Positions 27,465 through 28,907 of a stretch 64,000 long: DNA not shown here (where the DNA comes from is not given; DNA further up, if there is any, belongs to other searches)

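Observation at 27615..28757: HdrA with its FAD domain excised, fused to MvhD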

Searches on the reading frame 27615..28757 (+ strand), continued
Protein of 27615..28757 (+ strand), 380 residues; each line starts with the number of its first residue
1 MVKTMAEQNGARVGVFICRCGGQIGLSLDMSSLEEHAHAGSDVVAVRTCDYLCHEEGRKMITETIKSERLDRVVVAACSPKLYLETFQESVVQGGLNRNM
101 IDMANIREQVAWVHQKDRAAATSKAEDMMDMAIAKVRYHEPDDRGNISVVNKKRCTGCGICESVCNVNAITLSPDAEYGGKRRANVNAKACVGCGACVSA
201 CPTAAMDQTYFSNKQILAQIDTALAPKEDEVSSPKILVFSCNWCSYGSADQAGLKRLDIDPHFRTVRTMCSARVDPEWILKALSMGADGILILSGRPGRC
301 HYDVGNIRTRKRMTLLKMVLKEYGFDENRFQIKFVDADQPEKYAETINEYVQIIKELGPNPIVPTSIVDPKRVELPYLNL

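Call 8: search_solved_structures(query=window:27615-28757:+, show_alignments=2)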
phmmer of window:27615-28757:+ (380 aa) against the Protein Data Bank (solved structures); distinct sequences matched with E-value up to 0.001: 80 (the best 60 are shown).
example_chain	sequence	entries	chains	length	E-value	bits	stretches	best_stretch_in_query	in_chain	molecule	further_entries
8rvu_a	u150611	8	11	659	1.1e-45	159.6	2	11-161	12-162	H(2):CoB-CoM heterodisulfide,ferredoxin reductase subunit A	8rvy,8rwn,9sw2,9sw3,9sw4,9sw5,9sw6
8rvv_A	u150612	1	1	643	3.7e-45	157.8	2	12-161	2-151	H(2):CoB-CoM heterodisulfide,ferredoxin reductase subunit A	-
5odc_A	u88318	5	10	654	9.5e-45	156.5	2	11-161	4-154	Heterodisulfide reductase, subunit A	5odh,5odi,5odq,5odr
7bkb_A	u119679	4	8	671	3.4e-35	125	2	5-141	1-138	CoB--CoM heterodisulfide reductase iron-sulfur subunit A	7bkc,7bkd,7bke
8rvu_F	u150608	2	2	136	6.9e-35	124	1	233-359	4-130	Methyl viologen-reducing hydrogenase, subunit D-related protein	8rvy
8rvv_F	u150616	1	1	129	1e-34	123.5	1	233-359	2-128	Methyl viologen-reducing hydrogenase, subunit D-related protein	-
9sw2_D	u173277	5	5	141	4.2e-34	121.5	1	234-363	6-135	F420-non-reducing hydrogenase iron-sulfur subunit D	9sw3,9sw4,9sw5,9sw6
9sfi_A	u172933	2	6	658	5.5e-34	121.1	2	11-160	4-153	CoB--CoM heterodisulfide reductase iron-sulfur subunit A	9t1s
7bkb_F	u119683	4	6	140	6.4e-33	117.6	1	233-362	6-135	F420-non-reducing hydrogenase subunit D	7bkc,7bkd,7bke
5odc_D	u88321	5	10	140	4.3e-32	114.8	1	233-360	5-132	Methyl-viologen reducing hydrogenase subunit D | Methyl-viologen reducing hydrogenase, subunit D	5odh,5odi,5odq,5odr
9sfi_K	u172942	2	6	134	3.8e-22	82.1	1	232-362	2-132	F420-non-reducing hydrogenase subunit delta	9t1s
9sfi_T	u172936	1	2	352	3.7e-14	55.8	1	149-206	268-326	4Fe-4S ferredoxin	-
5t5i_F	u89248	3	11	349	3.8e-14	55.8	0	154-208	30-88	Tungsten formylmethanofuran dehydrogenase subunit fwdF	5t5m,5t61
9sw6_H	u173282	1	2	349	1.4e-13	53.9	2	150-208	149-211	Tungsten formylmethanofuran dehydrogenase, subunit F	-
9sw6_G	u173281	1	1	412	9.1e-13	51.2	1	145-203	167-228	Polyferredoxin protein MvhB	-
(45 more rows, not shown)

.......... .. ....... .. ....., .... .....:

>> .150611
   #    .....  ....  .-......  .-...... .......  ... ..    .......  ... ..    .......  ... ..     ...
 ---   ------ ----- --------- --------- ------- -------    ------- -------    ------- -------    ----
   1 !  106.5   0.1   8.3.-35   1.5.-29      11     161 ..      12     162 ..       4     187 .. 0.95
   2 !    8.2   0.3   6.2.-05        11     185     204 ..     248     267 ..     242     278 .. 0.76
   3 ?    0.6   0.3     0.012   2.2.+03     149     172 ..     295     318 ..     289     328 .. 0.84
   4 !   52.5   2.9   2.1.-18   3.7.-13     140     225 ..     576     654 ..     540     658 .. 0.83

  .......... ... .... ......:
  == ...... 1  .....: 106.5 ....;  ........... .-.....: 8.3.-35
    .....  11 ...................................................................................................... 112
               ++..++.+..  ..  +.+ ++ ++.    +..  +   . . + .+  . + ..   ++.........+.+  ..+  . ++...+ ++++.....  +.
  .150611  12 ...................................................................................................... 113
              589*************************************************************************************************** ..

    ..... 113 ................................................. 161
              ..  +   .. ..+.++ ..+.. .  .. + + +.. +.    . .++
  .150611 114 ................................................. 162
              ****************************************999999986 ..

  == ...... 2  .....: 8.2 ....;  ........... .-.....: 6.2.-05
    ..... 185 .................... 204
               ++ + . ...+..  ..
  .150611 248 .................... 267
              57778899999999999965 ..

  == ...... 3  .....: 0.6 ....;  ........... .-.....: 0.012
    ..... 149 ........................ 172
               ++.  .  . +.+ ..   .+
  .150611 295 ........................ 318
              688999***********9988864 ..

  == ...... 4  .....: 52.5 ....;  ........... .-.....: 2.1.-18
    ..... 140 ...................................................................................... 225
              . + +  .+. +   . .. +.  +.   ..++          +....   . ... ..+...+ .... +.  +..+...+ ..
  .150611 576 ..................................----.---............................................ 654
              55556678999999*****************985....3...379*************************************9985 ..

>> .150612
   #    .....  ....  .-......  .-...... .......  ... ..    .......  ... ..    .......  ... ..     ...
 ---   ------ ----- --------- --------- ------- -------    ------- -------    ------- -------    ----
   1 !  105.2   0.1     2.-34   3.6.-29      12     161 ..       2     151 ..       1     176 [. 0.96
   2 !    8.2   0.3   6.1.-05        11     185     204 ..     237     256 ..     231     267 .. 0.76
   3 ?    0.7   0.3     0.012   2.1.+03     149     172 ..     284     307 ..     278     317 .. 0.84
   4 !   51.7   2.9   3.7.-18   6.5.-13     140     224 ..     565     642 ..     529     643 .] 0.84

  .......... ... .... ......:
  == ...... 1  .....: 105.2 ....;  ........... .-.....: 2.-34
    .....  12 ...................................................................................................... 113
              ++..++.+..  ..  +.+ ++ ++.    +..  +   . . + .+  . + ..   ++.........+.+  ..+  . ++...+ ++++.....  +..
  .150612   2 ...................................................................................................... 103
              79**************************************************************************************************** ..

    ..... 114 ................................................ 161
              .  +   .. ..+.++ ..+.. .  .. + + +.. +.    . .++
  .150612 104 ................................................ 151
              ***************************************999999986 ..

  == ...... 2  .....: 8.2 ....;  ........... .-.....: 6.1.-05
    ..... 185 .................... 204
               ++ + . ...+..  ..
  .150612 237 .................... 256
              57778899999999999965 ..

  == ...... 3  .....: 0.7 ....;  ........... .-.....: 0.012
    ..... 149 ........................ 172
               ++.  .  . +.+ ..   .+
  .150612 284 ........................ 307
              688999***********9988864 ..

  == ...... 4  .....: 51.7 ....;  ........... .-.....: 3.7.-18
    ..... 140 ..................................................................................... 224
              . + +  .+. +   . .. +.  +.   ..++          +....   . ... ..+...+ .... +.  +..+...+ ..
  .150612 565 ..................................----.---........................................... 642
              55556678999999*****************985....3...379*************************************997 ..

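Call 9: find_encoding_contigs(protein=P0001, flank=10000, max_places=3)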
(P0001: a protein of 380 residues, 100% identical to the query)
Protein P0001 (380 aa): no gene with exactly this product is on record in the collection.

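Call 15: find_encoding_contigs(protein=P0011, flank=10000, max_places=2)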
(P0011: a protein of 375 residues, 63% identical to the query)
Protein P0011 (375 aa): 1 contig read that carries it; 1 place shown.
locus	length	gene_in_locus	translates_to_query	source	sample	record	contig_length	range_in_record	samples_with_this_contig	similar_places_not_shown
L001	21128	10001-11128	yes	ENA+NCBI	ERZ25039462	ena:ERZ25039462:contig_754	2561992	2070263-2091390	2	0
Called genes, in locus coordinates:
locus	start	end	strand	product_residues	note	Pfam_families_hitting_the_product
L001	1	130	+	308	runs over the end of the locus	PF01259:SAICAR_synt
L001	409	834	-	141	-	PF03684:UPF0179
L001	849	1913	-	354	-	PF00465:Fe-ADH, PF13685:Fe-ADH_2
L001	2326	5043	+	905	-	PF00989:PAS, PF08448:PAS_4, PF13426:PAS_9 (faint), PF08448:PAS_4, PF01590:GAF, PF13185:GAF_2, PF13492:GAF_3 (weak), PF02518:HATPase_c, +1 more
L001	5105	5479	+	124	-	PF00072:Response_reg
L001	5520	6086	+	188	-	PF02525:Flavodoxin_2, PF03358:FMN_red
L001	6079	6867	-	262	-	PF13367:PrsW-protease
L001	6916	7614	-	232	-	-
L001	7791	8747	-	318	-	PF00977:His_biosynth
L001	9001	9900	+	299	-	PF01073:3Beta_HSD (weak), PF01370:Epimerase, PF04321:RmlD_sub_bind, PF07993:NAD_binding_4 (faint), PF16363:GDP_Man_Dehyd, PF02719:Polysacc_synt_2 (weak)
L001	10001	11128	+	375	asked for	PF13534:Fer4_17 (faint), PF13484:Fer4_16 (faint), PF12838:Fer4_7, PF13187:Fer4_9 (weak), PF13237:Fer4_10 (weak), PF14697:Fer4_21 (weak), PF00037:Fer4 (weak), PF02662:FlpD, +2 more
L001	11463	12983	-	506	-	PF00474:SSF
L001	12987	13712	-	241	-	PF00582:Usp, PF04341:DUF485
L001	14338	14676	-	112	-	PF02579:Nitro_FeMo-Co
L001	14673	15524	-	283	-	PF02374:ArsA_ATPase (faint), PF09140:MipZ, PF10609:ParA, PF13614:AAA_31, PF01656:CbiA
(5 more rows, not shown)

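Call 16: find_encoding_contigs(protein=P0093, flank=10000, max_places=2)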
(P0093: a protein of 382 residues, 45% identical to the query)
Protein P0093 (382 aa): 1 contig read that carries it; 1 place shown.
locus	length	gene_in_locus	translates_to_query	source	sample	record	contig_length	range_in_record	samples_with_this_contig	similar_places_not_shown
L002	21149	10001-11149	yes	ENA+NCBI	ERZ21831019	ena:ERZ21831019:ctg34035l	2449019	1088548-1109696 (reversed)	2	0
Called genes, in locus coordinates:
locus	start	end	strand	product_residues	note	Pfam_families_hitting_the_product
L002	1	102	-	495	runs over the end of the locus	PF07690:MFS_1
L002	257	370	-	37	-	-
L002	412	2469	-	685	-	PF01145:Band_7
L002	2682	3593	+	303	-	PF01073:3Beta_HSD, PF01370:Epimerase, PF04321:RmlD_sub_bind, PF07993:NAD_binding_4 (faint), PF16363:GDP_Man_Dehyd, PF02719:Polysacc_synt_2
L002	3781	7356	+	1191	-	PF00072:Response_reg, PF08448:PAS_4, PF13426:PAS_9 (weak), PF08448:PAS_4 (weak), PF08447:PAS_3 (weak), PF00989:PAS, PF13426:PAS_9, PF02518:HATPase_c, +2 more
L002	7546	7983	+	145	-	PF06397:Desulfoferrod_N, PF01880:Desulfoferrodox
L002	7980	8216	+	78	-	-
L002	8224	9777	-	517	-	PF00989:PAS, PF08448:PAS_4, PF13426:PAS_9 (weak), PF00512:HisKA, PF02518:HATPase_c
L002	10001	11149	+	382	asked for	PF13183:Fer4_8 (faint), PF13484:Fer4_16 (faint), PF13237:Fer4_10 (weak), PF14697:Fer4_21, PF12838:Fer4_7, PF13187:Fer4_9, PF00037:Fer4 (weak), PF02662:FlpD, +2 more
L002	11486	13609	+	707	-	PF00122:E1-E2_ATPase, PF00702:Hydrolase, PF12710:HAD (faint)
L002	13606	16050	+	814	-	PF02669:KdpC, PF03814:KdpA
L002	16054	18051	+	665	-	PF00582:Usp (faint), PF02702:KdpD, PF13493:DUF4118, PF13492:GAF_3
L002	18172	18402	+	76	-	-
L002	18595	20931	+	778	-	PF04536:TPM_phosphatase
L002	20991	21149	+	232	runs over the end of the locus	PF04012:PspA_IM30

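Call 32: list_cluster_members(proteins=[P0011, P0093, P0045, P0007, P0005, P0131, P0044, P0104, P0088])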
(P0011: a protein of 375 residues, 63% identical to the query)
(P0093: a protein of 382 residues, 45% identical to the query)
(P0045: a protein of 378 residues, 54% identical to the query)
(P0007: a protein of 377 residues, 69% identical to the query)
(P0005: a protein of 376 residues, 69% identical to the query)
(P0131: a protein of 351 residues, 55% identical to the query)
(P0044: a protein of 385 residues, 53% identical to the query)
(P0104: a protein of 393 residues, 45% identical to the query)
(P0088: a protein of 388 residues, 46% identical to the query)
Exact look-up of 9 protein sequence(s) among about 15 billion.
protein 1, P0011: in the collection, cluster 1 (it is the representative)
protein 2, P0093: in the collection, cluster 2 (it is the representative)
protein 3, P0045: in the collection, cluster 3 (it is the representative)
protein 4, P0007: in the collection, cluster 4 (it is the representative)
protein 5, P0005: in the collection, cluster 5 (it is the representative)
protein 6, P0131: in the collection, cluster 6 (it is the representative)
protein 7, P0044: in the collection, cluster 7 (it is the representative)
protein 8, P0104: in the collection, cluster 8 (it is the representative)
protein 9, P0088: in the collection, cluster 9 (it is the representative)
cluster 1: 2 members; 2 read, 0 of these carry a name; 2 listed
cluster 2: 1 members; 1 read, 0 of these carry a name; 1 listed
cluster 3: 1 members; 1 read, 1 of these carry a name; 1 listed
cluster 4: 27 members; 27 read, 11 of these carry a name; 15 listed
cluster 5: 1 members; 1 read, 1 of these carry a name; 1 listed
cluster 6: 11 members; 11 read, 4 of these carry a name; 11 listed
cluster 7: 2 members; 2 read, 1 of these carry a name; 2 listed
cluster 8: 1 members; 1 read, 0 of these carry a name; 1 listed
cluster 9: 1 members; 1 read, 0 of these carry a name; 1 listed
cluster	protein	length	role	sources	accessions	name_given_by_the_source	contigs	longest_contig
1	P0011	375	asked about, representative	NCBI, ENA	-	-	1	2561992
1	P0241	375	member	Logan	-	-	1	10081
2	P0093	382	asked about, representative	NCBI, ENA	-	-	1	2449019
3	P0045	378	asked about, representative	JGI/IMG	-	coenzyme F420-reducing hydrogenase delta subunit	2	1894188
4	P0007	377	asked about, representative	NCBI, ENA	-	-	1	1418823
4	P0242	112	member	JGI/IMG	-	coenzyme F420-reducing hydrogenase delta subunit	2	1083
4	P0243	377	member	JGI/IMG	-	coenzyme F420-reducing hydrogenase delta subunit/ferredoxin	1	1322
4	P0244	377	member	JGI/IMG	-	coenzyme F420-reducing hydrogenase delta subunit/ferredoxin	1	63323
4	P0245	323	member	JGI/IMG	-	coenzyme F420-reducing hydrogenase delta subunit/ferredoxin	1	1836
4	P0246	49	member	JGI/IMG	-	hypothetical protein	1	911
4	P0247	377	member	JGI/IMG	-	coenzyme F420-reducing hydrogenase delta subunit/ferredoxin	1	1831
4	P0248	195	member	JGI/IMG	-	heterodisulfide reductase subunit A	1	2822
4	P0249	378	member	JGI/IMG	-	coenzyme F420-reducing hydrogenase delta subunit/ferredoxin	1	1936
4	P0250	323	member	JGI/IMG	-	coenzyme F420-reducing hydrogenase delta subunit/ferredoxin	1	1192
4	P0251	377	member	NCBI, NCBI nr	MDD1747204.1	MAG: hydrogenase iron-sulfur subunit [Methanomassiliicoccales archaeon] | hydrogenase iron-sulfur subunit [Methanomassiliicoccales archaeon]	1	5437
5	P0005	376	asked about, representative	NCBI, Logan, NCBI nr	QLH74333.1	MAG: hydrogenase iron-sulfur subunit [Methanomassiliicoccales archaeon]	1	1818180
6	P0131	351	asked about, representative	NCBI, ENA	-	-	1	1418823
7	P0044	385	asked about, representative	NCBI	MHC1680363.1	MAG: hydrogenase iron-sulfur subunit [Methanomassiliicoccales archaeon]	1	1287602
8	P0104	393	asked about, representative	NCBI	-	-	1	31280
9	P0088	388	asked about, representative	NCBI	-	-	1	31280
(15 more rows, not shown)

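Call 33: find_encoding_contigs(protein=P0007, flank=10000, max_places=2)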
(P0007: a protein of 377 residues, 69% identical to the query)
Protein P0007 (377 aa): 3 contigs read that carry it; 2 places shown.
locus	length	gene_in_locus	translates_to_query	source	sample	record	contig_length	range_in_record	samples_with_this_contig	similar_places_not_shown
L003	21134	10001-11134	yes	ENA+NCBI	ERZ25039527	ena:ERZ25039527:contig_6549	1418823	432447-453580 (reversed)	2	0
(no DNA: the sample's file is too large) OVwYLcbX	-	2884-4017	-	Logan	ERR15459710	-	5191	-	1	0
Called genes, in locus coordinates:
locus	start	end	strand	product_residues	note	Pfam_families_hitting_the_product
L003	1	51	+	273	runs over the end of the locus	-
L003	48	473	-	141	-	PF03684:UPF0179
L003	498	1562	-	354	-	PF00465:Fe-ADH, PF13685:Fe-ADH_2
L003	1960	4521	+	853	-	PF00989:PAS, PF08447:PAS_3, PF08448:PAS_4, PF13426:PAS_9, PF01590:GAF, PF13185:GAF_2, PF13492:GAF_3, PF02518:HATPase_c, +1 more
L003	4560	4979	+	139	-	PF00072:Response_reg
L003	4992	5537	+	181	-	PF02525:Flavodoxin_2, PF03358:FMN_red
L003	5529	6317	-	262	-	PF13367:PrsW-protease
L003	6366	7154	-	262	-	PF13367:PrsW-protease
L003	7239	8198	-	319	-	PF00977:His_biosynth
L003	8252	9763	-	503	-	PF13347:MFS_2 (faint), PF00083:Sugar_tr, PF07690:MFS_1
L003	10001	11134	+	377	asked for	PF17179:Fer4_22 (faint), PF12838:Fer4_7, PF13187:Fer4_9 (weak), PF14697:Fer4_21, PF00037:Fer4 (weak), PF12837:Fer4_6 (weak), PF13484:Fer4_16 (weak), PF02662:FlpD, +6 more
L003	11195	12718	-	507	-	PF00474:SSF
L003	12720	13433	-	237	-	PF00582:Usp, PF04341:DUF485 (weak)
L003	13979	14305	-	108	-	PF02579:Nitro_FeMo-Co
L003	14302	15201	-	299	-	PF00142:Fer4_NifH (faint), PF01656:CbiA, PF02374:ArsA_ATPase (weak), PF09140:MipZ (weak), PF10609:ParA, PF13614:AAA_31 (weak)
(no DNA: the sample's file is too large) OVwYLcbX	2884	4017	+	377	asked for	PF17179:Fer4_22 (faint), PF12838:Fer4_7, PF13187:Fer4_9 (weak), PF14697:Fer4_21, PF00037:Fer4 (weak), PF12837:Fer4_6 (weak), PF13484:Fer4_16 (weak), PF02662:FlpD, +6 more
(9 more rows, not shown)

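Call 35: predict_structure(alignment_id=A1)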
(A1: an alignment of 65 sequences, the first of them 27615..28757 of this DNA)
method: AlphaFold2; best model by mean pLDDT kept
length: 380 residues; sequences in the alignment: 65
mean_pLDDT: 90.7   pTM: 0.89
mean pLDDT of the five models: 90.7, 89.6, 89.6, 89.6, 88.3
residues with pLDDT >= 90: 301; 70-90: 48; 50-70: 20; < 50: 11
segments of 3 or more residues with pLDDT < 50: 1-7
pLDDT, mean of each block of 10 residues (from residue 1): 44 97 95 97 96 97 98 97 96 97 97 93 97 96 90 94 94 95 95 91 90 95 84 87 95 96 95 92 94 90 80 91 92 95 98 95 59 57
secondary structure, 60 per line:
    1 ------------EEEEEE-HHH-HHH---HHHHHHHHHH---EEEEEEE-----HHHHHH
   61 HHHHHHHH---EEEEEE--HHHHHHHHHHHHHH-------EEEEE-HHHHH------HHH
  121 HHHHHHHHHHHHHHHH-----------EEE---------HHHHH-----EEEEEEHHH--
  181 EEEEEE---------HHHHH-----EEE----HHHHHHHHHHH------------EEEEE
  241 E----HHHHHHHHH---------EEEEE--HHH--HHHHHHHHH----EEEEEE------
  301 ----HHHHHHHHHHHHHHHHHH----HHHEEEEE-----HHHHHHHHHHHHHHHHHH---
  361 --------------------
elements in order: E13-18 H30-39 E43-49 H55-68 E72-77 H80-93 E101-105 H107-111 H118-136 E148-150 H160-164 E170-175 E181-186 H196-200 E206-208 H213-223 E236-241 H246-254 E264-268 H276-284 E289-294 H305-322 E330-334 H340-357
